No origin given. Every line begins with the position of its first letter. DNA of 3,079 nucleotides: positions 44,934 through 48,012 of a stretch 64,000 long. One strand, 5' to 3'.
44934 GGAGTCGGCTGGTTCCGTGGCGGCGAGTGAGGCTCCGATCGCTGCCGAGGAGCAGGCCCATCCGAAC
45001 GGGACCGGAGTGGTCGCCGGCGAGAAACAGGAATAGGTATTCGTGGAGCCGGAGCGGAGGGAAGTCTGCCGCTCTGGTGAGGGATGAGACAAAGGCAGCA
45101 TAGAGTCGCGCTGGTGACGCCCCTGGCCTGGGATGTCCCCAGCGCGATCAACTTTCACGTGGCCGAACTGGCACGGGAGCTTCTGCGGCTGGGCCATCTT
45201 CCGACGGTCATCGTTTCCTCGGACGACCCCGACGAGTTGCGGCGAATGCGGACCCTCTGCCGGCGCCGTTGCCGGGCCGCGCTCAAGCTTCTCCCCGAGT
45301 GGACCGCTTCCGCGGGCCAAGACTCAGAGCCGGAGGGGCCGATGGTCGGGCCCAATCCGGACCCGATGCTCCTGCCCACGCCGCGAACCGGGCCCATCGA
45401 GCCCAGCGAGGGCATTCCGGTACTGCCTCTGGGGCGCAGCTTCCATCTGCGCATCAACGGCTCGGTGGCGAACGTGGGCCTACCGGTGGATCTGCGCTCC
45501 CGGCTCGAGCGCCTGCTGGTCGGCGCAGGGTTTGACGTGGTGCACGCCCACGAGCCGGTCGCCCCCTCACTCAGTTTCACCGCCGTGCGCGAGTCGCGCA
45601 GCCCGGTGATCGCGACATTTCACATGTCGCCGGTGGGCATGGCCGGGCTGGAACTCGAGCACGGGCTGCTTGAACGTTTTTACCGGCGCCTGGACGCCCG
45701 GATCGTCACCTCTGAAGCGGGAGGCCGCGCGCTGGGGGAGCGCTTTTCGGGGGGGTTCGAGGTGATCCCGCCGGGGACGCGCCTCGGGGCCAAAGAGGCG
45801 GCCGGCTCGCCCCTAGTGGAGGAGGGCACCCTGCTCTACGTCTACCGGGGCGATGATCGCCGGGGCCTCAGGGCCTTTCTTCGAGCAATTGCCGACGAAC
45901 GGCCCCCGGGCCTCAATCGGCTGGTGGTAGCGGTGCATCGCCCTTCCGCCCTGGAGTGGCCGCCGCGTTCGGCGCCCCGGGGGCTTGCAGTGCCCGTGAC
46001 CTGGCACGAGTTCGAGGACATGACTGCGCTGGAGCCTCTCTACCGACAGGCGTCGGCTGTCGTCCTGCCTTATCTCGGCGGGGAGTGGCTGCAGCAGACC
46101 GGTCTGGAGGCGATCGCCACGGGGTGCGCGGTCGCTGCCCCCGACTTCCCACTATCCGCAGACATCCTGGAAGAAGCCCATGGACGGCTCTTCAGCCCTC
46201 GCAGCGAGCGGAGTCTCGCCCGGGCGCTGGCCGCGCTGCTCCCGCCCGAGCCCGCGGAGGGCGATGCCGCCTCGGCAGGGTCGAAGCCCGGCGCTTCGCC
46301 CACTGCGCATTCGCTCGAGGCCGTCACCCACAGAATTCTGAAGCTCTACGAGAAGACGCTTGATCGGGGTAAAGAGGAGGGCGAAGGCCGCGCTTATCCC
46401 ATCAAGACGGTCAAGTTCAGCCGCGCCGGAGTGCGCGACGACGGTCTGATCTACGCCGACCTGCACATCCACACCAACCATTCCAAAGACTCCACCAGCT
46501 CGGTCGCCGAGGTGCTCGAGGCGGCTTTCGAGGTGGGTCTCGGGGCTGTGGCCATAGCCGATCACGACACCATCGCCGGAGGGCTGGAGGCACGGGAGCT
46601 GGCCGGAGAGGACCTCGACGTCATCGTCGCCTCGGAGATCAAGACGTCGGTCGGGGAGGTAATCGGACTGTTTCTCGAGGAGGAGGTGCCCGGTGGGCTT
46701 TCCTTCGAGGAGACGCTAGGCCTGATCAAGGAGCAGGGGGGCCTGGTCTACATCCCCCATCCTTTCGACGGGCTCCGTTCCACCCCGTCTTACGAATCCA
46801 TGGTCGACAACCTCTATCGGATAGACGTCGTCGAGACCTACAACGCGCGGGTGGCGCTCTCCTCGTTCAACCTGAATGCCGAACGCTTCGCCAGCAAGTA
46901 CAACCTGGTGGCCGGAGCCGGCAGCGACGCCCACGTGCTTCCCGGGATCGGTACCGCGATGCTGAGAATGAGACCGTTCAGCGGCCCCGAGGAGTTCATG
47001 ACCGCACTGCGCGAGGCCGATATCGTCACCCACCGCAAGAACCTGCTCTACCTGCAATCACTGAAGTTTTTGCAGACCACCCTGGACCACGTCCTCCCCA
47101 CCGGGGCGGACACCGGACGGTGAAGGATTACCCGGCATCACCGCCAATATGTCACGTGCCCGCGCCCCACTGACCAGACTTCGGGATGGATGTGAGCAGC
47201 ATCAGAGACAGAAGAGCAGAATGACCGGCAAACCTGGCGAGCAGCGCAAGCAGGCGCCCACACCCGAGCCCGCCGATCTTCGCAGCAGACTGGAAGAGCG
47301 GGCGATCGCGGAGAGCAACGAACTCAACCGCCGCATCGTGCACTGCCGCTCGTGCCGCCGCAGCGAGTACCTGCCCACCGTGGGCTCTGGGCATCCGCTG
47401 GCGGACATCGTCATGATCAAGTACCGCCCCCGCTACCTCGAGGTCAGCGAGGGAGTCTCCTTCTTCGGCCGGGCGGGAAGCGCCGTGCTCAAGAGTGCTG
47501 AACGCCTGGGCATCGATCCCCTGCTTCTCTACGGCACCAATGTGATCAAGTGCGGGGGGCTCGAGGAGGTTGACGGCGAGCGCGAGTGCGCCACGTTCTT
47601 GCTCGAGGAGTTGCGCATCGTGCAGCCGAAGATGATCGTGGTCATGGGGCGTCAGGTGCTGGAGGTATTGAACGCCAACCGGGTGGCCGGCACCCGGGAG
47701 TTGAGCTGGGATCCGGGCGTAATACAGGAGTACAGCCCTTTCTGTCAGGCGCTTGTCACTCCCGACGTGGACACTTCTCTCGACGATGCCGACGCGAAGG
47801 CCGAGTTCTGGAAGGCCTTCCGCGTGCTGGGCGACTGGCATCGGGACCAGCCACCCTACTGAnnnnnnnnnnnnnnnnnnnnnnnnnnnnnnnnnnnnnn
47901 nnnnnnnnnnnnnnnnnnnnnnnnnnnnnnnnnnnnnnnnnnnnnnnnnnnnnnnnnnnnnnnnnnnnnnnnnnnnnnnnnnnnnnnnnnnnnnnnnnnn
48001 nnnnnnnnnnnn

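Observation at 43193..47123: pgsA-ino1-[GT4::PHP]: candidate for the elusive phosphatidylinositol-phosphate phosphatase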

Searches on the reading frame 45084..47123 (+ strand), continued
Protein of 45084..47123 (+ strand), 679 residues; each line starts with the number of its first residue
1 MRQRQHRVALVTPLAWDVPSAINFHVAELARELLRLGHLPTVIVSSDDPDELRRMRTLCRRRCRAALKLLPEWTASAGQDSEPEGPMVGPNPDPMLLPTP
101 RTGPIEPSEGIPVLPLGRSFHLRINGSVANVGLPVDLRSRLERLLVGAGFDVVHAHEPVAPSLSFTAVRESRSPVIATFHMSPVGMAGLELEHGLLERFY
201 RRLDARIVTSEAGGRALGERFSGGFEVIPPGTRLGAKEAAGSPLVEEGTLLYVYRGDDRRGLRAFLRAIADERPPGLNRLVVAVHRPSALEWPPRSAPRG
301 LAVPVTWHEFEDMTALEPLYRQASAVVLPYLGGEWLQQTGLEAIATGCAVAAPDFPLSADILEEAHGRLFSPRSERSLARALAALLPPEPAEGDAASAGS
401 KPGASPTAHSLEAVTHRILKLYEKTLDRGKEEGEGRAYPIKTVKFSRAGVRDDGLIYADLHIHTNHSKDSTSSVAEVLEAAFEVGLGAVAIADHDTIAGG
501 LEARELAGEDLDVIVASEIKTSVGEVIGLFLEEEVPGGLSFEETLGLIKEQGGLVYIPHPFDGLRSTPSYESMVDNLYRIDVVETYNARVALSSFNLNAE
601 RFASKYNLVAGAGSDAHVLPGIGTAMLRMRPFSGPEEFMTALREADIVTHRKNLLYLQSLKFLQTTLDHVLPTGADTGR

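Call 27: search_protein_families(library=pfam, proteins=[P0093, P0092, P0091, P0094], max_evalue=0.001)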
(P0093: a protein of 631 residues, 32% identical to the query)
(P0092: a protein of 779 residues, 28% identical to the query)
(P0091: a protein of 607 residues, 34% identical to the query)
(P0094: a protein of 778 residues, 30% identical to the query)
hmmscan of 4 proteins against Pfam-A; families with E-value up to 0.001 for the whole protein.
P0093 (631 aa): 8 families
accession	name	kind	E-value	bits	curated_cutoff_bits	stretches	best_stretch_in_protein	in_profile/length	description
PF14378.12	PAP2_3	-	7.7e-34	117.6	27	1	46-223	2-188/190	PAP2 superfamily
PF00534.26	Glycos_transf_1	-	4.5e-33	114.6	26.4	1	437-584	15-168/172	Glycosyl transferases group 1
PF13692.12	Glyco_trans_1_4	-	1.8e-30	106.5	27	1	439-574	3-142/142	Glycosyl transferases group 1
PF13439.12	Glyco_transf_4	-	8e-23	81.8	28.5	1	265-422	1-166/170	Glycosyltransferase Family 4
PF13579.12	Glyco_trans_4_4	-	2.4e-17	64.2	29.7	1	266-421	1-158/158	Glycosyl transferase 4-like domain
PF20706.3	GT4-conflict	-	8.9e-08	31.9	26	1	404-544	163-316/385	Family 4 Glycosyltransferase in conflict systems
PF13524.12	Glyco_trans_1_2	-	9.2e-06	26.1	25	1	454-589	4-129/144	Glycosyl transferase-like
PF01569.27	PAP2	-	8.7e-05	22.7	27.2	1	160-230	49-122/130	PAP2 superfamily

P0092 (779 aa): 7 families
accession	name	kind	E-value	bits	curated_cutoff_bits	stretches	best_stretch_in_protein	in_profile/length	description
PF00534.26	Glycos_transf_1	-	6.5e-34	117.4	26.4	1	206-355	14-169/172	Glycosyl transferases group 1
PF13692.12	Glyco_trans_1_4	-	2.6e-33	115.7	27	1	209-344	3-142/142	Glycosyl transferases group 1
PF03706.18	LPG_synthase_TM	-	2.7e-29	103.1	33.4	1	437-735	5-300/302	Lysylphosphatidylglycerol synthase TM region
PF13439.12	Glyco_transf_4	-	8.4e-22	78.4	28.5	1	17-192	1-169/170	Glycosyltransferase Family 4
PF13579.12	Glyco_trans_4_4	-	8.4e-13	49.4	29.7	1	18-188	1-158/158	Glycosyl transferase 4-like domain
PF20706.3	GT4-conflict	-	1.5e-09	37.7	26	1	200-370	190-384/385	Family 4 Glycosyltransferase in conflict systems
PF13524.12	Glyco_trans_1_2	-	3.3e-07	30.8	25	1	228-361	5-131/144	Glycosyl transferase-like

P0091 (607 aa): 5 families
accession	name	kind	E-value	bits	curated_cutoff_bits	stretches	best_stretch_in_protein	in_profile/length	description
PF13439.12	Glyco_transf_4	-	4.3e-17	63.1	28.5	1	21-197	4-170/170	Glycosyltransferase Family 4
PF13579.12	Glyco_trans_4_4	-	1.8e-11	45.1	29.7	1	22-183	4-146/158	Glycosyl transferase 4-like domain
PF13692.12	Glyco_trans_1_4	-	1.2e-09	39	27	1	241-348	36-142/142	Glycosyl transferases group 1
PF00534.26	Glycos_transf_1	-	6.7e-07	29.4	26.4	1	284-359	94-169/172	Glycosyl transferases group 1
PF13263.12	PHP_C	-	0.00045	20.2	21.3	0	533-580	5-53/56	PHP-associated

P0094 (778 aa): 6 families
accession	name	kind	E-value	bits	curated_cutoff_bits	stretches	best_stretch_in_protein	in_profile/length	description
PF03706.18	LPG_synthase_TM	-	1.2e-34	120.6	33.4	1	434-735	3-302/302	Lysylphosphatidylglycerol synthase TM region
PF13692.12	Glyco_trans_1_4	-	1.4e-33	116.6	27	1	206-341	3-142/142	Glycosyl transferases group 1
PF00534.26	Glycos_transf_1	-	1.7e-33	116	26.4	1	203-354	14-171/172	Glycosyl transferases group 1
PF13439.12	Glyco_transf_4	-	3.7e-23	82.8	28.5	1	14-190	1-168/170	Glycosyltransferase Family 4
PF20706.3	GT4-conflict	-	7.6e-12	45.3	26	1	192-367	185-384/385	Family 4 Glycosyltransferase in conflict systems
PF13524.12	Glyco_trans_1_2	-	1.3e-09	38.5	25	1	225-368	5-142/144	Glycosyl transferase-like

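Call 28: find_encoding_contigs(protein=P0093, flank=6000, max_places=4)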
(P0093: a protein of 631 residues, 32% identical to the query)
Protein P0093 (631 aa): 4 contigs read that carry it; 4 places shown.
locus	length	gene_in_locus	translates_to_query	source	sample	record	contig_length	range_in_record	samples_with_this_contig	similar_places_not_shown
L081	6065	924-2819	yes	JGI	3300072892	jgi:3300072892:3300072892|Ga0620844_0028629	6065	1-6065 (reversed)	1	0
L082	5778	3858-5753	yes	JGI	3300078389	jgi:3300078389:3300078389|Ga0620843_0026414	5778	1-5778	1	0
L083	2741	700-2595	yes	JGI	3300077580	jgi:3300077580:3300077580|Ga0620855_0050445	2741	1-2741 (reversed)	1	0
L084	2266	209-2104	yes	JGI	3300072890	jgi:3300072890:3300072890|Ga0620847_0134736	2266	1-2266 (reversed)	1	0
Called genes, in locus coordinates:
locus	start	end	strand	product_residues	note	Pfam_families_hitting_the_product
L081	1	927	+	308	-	?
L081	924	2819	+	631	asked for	PF14378:PAP2_3, PF13439:Glyco_transf_4, PF13579:Glyco_trans_4_4, PF13524:Glyco_trans_1_2 (faint), PF20706:GT4-conflict, PF00534:Glycos_transf_1, PF13692:Glyco_trans_1_4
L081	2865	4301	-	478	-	PF00672:HAMP (weak), PF00512:HisKA, PF02518:HATPase_c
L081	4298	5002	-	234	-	PF00072:Response_reg, PF00486:Trans_reg_C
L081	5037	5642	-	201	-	PF13628:DUF4142, PF03713:DUF305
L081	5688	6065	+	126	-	?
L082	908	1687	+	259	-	PF03848:TehB, PF01209:Ubie_methyltran, PF05175:MTS, PF06325:PrmA, PF13489:Methyltransf_23, PF13847:Methyltransf_31, PF08241:Methyltransf_11, PF08242:Methyltransf_12, +2 more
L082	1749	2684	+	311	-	PF13529:Peptidase_C39_2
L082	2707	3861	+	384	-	PF03706:LPG_synthase_TM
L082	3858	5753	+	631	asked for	PF14378:PAP2_3, PF13439:Glyco_transf_4, PF13579:Glyco_trans_4_4, PF13524:Glyco_trans_1_2 (faint), PF20706:GT4-conflict, PF00534:Glycos_transf_1, PF13692:Glyco_trans_1_4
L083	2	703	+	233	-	?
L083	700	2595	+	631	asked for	PF14378:PAP2_3, PF13439:Glyco_transf_4, PF13579:Glyco_trans_4_4, PF13524:Glyco_trans_1_2 (faint), PF20706:GT4-conflict, PF00534:Glycos_transf_1, PF13692:Glyco_trans_1_4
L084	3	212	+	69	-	?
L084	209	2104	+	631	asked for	PF14378:PAP2_3, PF13439:Glyco_transf_4, PF13579:Glyco_trans_4_4, PF13524:Glyco_trans_1_2 (faint), PF20706:GT4-conflict, PF00534:Glycos_transf_1, PF13692:Glyco_trans_1_4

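Call 29: find_encoding_contigs(protein=P0091, flank=8000, max_places=3)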
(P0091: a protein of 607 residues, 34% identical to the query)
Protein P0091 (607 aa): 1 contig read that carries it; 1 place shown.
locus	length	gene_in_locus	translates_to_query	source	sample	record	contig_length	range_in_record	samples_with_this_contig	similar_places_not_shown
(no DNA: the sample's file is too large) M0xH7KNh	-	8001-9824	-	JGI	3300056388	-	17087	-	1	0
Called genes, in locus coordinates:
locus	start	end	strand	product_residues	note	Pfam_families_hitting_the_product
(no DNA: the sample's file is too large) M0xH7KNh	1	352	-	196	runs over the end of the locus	PF01025:GrpE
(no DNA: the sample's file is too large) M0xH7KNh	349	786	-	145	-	PF00011:HSP20, PF17886:ArsA_HSP20 (weak)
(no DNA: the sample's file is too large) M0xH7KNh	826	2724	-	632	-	PF00012:HSP70, PF06723:MreB_Mbl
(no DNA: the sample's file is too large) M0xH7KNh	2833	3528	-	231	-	PF00730:HhH-GPD, PF00633:HHH (faint), PF10576:EndIII_4Fe-2S (weak)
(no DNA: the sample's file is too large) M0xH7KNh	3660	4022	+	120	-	PF07883:Cupin_2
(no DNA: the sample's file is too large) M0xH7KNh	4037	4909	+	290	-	-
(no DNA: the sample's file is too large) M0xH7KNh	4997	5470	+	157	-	PF00144:Beta-lactamase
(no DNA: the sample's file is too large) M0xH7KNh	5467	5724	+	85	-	-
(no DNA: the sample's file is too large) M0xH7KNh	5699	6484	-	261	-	-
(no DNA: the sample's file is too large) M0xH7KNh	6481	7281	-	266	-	PF10370:Rv2993c-like_N, PF01557:FAA_hydrolase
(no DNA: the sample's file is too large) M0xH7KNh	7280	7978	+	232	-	PF01066:CDP-OH_P_transf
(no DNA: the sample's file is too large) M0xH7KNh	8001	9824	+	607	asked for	PF13439:Glyco_transf_4, PF13579:Glyco_trans_4_4, PF00534:Glycos_transf_1 (weak), PF13692:Glyco_trans_1_4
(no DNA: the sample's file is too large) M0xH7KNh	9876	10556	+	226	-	PF03167:UDG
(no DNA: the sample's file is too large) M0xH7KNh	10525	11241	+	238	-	-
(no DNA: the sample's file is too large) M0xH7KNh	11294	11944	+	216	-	-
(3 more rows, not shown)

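Call 31: predict_structure(alignment_id=A1)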
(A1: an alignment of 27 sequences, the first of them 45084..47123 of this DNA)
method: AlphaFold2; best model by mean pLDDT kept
length: 679 residues; sequences in the alignment: 27
mean_pLDDT: 80.4   pTM: 0.65
mean pLDDT of the five models: 80.4, 80.4, 72.1, 72.0, 71.7
residues with pLDDT >= 90: 296; 70-90: 225; 50-70: 90; < 50: 68
segments of 3 or more residues with pLDDT < 50: 126-128, 390-402, 431-447, 650-679
pLDDT, mean of each block of 10 residues (from residue 1): 80 89 95 93 92 88 84 68 58 92 92 86 56 56 84 90 81 92 78 66 91 88 88 72 80 90 94 93 94 89 95 92 95 91 92 92 90 93 80 43 66 94 84 36 40 79 86 81 82 94 89 94 92 94 96 91 74 92 74 70 85 60 71 91 68 43 38 35
secondary structure, 60 per line:
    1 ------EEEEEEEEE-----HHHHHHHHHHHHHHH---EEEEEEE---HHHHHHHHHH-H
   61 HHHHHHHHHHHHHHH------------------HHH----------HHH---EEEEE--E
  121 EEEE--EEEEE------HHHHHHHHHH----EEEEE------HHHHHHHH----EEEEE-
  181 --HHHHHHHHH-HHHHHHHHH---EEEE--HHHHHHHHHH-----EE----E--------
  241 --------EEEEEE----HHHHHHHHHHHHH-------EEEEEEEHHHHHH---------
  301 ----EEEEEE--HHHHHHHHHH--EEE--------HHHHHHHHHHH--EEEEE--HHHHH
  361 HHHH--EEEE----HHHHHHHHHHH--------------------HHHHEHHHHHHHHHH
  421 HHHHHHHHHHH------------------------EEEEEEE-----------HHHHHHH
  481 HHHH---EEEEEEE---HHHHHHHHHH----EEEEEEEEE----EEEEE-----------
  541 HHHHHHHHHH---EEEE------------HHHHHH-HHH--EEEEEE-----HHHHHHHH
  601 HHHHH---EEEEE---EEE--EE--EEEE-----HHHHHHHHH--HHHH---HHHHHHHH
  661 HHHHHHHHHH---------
elements in order (helices of 4 or more, strands of 3 or more residues): E7-15 H21-35 E39-45 H49-58 H60-75 E113-117 E120-124 E127-131 H138-147 E152-156 H163-170 E175-179 H183-191 H193-201 E205-208 H211-220 E249-254 H259-271 E279-285 H286-291 E305-310 H313-322 E325-327 H336-346 E349-353 H356-364 E367-370 H375-385 H406-409 H411-431 E456-462 H474-484 E488-494 H498-507 E512-520 E525-529 H541-550 E554-557 H570-575 E582-587 H593-605 E609-613 E617-619 E626-629 H635-643 H646-649 H653-670

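Call 34: fold_search(model_id=the predicted structure, library=pdb)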
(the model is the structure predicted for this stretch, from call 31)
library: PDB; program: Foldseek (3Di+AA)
matches with E <= 10: 1299; with E <= 0.001: 323
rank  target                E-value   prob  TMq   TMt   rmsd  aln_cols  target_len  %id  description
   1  4n9w                  3.2e-16  1.00  0.39  0.69   6.8       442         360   22  Crystal structure of phosphatidyl mannosyltransferase PimA (released 2014-11-12)
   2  2gej                  5.2e-15  1.00  0.40  0.71   6.8       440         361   21  Crystal Structure of phosphatidylinositol mannosyltransferase (PimA) from Mycobacterium smegmatis in complex with GDP-Ma (released 2007-04-03)
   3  7qsg_A                4.5e-13  1.00  0.38  0.64   7.5       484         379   16  Methylmannose polysaccharide mannosyltransferase from M. hassiacum (released 2023-01-25)
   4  3c4q_B                4.9e-12  1.00  0.36  0.59   7.1       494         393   16  Structure of the retaining glycosyltransferase MshA : The first step in mycothiol biosynthesis. Organism : Corynebacte (released 2008-04-01)
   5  9v0w_B                5.2e-12  1.00  0.33  0.57   8.0       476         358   13  UDP-Glc:tetrahydrobiopterin glucosyltransferase from Pseudanabaena sp. Chao 1811 (released 2025-11-26)
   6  3c4q_A                2.3e-11  1.00  0.37  0.60   7.2       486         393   17  Structure of the retaining glycosyltransferase MshA : The first step in mycothiol biosynthesis. Organism : Corynebacte (released 2008-04-01)
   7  4nc9_A                4.7e-11  1.00  0.34  0.58   8.8       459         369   20  Crystal structure of phosphatidyl mannosyltransferase PimA (released 2014-11-12)
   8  9v0l                  5.0e-11  1.00  0.36  0.64   6.9       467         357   14  UDP-binding PsBGluT, a tetrahydrobiopterin glucosyltransferase from Pseudanabaena sp. Chao 1811 (released 2025-11-26)
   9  5d01_B                5.0e-11  1.00  0.36  0.62   8.1       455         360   13  Crystal structure of BshA from B. subtilis complexed with N-acetylglucosaminyl-malate (released 2016-09-07)
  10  6eji_A                1.4e-10  1.00  0.37  0.66   7.5       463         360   12  Structure of a glycosyltransferase (released 2018-02-07)
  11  6n1x                  1.6e-10  1.00  0.38  0.65   7.7       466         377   12  BshA from Staphylococcus aureus complexed with UDP and N-acetylglucosamine (released 2019-08-21)
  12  4nc9_C                2.2e-10  1.00  0.33  0.60  10.0       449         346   20  Crystal structure of phosphatidyl mannosyltransferase PimA (released 2014-11-12)
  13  4nc9_D                2.7e-10  1.00  0.35  0.61   8.9       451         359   21  Crystal structure of phosphatidyl mannosyltransferase PimA (released 2014-11-12)
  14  5zer_A                2.8e-10  1.00  0.35  0.62   7.6       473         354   15  UDP Glucose alpha tetrahydrobiopterin glycosyltransferase from Synechococcus species PCC 7942 - BH2 complex form (released 2019-03-06)
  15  5d01_A                3.0e-10  1.00  0.35  0.62   8.1       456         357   14  Crystal structure of BshA from B. subtilis complexed with N-acetylglucosaminyl-malate (released 2016-09-07)
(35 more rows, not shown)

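Call 41: list_cluster_members(proteins=[P0088, P0083, P0001, window:45084-47123:+])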
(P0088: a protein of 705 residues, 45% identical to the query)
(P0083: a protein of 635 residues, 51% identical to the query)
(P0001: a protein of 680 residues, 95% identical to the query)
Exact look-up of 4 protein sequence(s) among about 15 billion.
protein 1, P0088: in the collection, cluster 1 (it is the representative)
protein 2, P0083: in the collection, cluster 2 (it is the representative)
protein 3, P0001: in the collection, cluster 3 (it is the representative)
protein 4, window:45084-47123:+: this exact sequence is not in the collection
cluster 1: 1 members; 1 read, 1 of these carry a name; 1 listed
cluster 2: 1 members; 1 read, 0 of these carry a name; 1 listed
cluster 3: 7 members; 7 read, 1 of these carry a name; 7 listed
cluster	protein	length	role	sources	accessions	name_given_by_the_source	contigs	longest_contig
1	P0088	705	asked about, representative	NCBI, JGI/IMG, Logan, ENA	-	hypothetical protein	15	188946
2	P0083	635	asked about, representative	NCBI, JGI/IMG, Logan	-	-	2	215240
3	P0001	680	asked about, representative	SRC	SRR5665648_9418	-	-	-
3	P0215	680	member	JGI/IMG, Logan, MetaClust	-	\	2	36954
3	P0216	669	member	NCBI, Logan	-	-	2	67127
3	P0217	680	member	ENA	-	-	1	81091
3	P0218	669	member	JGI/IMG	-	-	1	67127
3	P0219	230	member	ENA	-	-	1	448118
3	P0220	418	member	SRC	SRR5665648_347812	-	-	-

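Call 42: find_encoding_contigs(protein=P0088, flank=10000, max_places=2)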
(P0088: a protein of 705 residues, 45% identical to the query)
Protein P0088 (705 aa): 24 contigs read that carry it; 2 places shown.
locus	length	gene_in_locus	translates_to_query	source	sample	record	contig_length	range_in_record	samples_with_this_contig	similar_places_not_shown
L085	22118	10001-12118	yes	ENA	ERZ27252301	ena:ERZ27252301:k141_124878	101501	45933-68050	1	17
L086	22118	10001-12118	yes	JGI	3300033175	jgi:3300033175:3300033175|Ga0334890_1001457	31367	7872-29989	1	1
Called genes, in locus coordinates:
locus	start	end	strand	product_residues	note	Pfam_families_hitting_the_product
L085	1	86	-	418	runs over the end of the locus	PF00132:Hexapep (faint)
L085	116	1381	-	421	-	PF12679:ABC2_membrane_2, PF12698:ABC2_membrane_3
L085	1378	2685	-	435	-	PF12698:ABC2_membrane_3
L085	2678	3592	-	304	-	PF00005:ABC_tran, PF13304:AAA_21, PF13732:DrrA1-3_C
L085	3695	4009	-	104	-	-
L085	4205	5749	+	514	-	PF00171:Aldedh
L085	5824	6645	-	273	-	-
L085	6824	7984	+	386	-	PF01594:AI-2E_transport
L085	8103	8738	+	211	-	PF01066:CDP-OH_P_transf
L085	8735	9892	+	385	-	PF01658:Inos-1-P_synth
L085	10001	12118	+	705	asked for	PF13439:Glyco_transf_4, PF13579:Glyco_trans_4_4, PF02811:PHP, PF13263:PHP_C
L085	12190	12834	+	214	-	PF03167:UDG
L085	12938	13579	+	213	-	-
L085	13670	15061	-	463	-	PF01938:TRAM, PF05958:tRNA_U5-meth_tr, PF02475:TRM5-TYW2_MTfase (faint), PF13847:Methyltransf_31 (weak)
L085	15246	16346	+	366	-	PF00892:EamA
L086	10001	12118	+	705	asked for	PF13439:Glyco_transf_4, PF13579:Glyco_trans_4_4, PF02811:PHP, PF13263:PHP_C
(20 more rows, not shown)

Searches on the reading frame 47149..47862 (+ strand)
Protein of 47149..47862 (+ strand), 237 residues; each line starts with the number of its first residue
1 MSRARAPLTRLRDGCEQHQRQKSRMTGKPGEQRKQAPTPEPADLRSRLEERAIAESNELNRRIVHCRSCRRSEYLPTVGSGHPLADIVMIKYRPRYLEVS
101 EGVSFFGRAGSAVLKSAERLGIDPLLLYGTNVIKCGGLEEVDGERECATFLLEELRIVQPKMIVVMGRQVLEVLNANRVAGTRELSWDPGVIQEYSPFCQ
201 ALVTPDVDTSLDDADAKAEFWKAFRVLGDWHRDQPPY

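Call 4: search_protein_families(library=pfam, proteins=[window:47149-47862:+], max_evalue=0.01)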
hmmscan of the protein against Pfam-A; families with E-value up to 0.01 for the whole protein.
window:47149-47862:+ (237 aa): 1 family
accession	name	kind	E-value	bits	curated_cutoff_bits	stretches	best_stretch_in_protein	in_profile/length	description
PF03167.25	UDG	-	1.2e-07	32.3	24.3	1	80-179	3-103/141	Uracil DNA glycosylase superfamily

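Call 7: search_protein_families(library=ncbifam, proteins=[window:47149-47862:+], max_evalue=0.01)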
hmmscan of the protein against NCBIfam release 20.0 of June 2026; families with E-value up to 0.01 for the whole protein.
window:47149-47862:+ (237 aa): 3 families
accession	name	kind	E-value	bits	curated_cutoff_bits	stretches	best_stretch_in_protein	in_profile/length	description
NF040953.1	Arch_udg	equivalog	1.5e-14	53.9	250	1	57-183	2-135/184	type-4 uracil-DNA glycosylase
TIGR03914.1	UDG_fam_dom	hypoth_equivalog_domain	9.3e-11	41.8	189.95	1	20-177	11-179/231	UdgX family uracil-DNA binding protein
TIGR00758.1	UDG_fam4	subfamily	1.2e-10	41.4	125.3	1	76-174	13-115/173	uracil-DNA glycosylase, family 4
